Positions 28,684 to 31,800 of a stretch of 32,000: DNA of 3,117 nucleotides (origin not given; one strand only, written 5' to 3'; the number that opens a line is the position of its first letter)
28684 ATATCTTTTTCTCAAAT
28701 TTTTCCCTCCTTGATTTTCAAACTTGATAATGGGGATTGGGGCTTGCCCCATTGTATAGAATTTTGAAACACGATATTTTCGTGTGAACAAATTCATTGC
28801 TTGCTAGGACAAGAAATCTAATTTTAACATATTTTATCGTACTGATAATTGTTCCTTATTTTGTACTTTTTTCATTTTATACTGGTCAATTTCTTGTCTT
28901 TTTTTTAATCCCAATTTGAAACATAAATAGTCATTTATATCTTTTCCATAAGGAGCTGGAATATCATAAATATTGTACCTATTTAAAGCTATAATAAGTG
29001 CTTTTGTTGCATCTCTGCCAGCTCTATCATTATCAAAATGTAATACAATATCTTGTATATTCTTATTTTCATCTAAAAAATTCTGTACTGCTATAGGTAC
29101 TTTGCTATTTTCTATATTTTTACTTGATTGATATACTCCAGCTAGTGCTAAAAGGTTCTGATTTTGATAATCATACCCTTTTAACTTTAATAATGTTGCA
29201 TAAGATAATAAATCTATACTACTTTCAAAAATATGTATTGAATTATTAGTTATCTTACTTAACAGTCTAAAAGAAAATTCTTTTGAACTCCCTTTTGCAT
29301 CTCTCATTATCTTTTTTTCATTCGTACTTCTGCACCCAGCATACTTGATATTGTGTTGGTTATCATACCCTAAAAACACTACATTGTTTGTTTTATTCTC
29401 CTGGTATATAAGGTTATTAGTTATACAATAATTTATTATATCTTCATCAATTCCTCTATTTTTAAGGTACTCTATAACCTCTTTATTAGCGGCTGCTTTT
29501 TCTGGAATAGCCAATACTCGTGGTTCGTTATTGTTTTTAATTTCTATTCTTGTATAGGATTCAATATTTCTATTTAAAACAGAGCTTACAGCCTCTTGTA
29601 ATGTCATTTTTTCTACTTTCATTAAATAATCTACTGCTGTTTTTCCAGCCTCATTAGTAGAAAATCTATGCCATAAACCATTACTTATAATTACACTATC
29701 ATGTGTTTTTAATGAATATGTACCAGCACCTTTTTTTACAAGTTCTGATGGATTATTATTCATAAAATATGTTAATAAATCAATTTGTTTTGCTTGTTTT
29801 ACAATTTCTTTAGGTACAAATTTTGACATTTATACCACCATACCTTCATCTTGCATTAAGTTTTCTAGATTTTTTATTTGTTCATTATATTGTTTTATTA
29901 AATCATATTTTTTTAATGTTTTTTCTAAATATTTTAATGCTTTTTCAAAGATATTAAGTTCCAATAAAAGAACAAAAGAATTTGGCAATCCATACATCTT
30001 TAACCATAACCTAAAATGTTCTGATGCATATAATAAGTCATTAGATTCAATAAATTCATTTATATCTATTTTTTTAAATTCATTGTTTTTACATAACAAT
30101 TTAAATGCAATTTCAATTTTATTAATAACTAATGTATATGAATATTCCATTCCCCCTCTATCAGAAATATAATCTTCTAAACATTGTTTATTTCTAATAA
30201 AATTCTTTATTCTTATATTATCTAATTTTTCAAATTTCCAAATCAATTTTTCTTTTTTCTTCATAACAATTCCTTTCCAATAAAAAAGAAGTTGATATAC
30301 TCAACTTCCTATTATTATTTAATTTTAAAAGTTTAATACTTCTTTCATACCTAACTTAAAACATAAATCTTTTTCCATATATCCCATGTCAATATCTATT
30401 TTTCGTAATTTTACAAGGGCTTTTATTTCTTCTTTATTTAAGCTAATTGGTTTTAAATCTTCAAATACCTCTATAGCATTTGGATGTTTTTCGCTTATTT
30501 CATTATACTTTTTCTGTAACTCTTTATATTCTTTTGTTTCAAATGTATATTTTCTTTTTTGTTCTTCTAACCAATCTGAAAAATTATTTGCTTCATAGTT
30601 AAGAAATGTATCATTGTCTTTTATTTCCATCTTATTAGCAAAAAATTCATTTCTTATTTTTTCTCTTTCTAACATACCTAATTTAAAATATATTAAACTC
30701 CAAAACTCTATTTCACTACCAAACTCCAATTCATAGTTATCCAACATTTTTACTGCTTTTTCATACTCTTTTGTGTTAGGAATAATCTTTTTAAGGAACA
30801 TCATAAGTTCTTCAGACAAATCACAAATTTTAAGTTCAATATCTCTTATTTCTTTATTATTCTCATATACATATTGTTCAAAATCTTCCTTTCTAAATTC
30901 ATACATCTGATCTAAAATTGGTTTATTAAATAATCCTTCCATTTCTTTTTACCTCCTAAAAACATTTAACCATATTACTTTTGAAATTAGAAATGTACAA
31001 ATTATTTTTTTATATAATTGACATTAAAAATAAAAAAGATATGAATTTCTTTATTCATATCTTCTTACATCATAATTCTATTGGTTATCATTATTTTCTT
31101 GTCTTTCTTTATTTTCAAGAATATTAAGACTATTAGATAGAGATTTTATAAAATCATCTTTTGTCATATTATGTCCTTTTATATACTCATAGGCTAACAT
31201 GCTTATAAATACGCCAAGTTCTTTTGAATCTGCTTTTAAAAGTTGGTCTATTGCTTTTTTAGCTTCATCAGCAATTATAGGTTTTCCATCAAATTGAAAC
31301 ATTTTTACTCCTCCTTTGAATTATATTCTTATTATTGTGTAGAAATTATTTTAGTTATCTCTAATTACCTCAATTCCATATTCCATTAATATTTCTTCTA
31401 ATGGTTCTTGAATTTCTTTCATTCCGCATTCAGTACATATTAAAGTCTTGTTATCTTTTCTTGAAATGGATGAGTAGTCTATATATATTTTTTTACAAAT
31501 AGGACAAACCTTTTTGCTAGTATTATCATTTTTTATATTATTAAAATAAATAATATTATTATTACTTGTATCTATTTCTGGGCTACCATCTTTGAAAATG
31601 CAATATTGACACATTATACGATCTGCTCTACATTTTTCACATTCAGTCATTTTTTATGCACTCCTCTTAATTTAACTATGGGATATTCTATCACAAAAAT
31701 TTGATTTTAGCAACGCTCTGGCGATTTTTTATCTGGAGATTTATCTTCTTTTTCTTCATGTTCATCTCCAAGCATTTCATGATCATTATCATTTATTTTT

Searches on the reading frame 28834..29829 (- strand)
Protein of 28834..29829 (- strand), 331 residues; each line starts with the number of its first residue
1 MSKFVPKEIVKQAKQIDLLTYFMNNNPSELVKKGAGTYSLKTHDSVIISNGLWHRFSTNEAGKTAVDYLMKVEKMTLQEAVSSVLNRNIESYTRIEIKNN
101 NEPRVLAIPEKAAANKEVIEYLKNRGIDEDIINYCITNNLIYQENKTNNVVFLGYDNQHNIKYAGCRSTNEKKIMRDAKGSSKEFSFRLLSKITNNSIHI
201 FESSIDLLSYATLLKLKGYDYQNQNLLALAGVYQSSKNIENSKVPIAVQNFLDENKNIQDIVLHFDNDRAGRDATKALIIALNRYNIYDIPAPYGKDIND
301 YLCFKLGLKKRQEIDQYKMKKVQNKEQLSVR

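Call 10: search_protein_families(library=pfam, max_evalue=0.01, proteins=[window:28834-29829:-])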
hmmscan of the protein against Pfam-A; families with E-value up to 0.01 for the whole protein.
window:28834-29829:- (331 aa): 6 families
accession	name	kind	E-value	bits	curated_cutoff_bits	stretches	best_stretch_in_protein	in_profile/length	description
PF13154.11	DUF3991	-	5.8e-14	52.7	24.5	1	121-189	2-71/74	Protein of unknown function (DUF3991)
PF13155.12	Toprim_2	-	2.9e-12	47.2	22.1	1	200-302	2-88/88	Toprim-like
PF13362.12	Toprim_3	-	5.1e-05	24.1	27.2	1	255-303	38-90/95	Toprim domain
PF01751.28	Toprim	-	0.0015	19.1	23.1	1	201-284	5-86/96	Toprim domain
PF13662.12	Toprim_4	-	0.0027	18.3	25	0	229-279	27-71/85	Toprim domain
PF21982.2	RecX_HTH1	-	0.0051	17.2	26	0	116-136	17-37/40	RecX, first three-helix domain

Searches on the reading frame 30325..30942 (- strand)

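Call 10: search_protein_families(library=pfam, max_evalue=0.01, proteins=[window:30325-30942:-])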
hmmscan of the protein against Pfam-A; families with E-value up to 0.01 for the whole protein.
window:30325-30942:- (205 aa): 2 families
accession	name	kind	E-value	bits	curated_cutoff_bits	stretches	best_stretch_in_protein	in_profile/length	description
PF20369.3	DUF6664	-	7.9e-08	33.3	27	1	111-193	4-86/105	Family of unknown function (DUF6664)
PF18215.6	Rtt106_N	-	0.0056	16.7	26.3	1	140-163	8-31/45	Histone chaperone Rtt106 N-terminal domain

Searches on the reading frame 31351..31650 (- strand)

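Call 10: search_protein_families(library=pfam, max_evalue=0.01, proteins=[window:31351-31650:-])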
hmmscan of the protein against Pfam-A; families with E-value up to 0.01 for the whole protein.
window:31351-31650:- (99 aa): 1 family
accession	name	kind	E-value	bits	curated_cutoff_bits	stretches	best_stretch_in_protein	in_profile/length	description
PF07754.17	HVO_2753_ZBP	-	0.0025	18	33.2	1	41-76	11-46/46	Small zinc finger protein HVO_2753-like, Zn-binding pocket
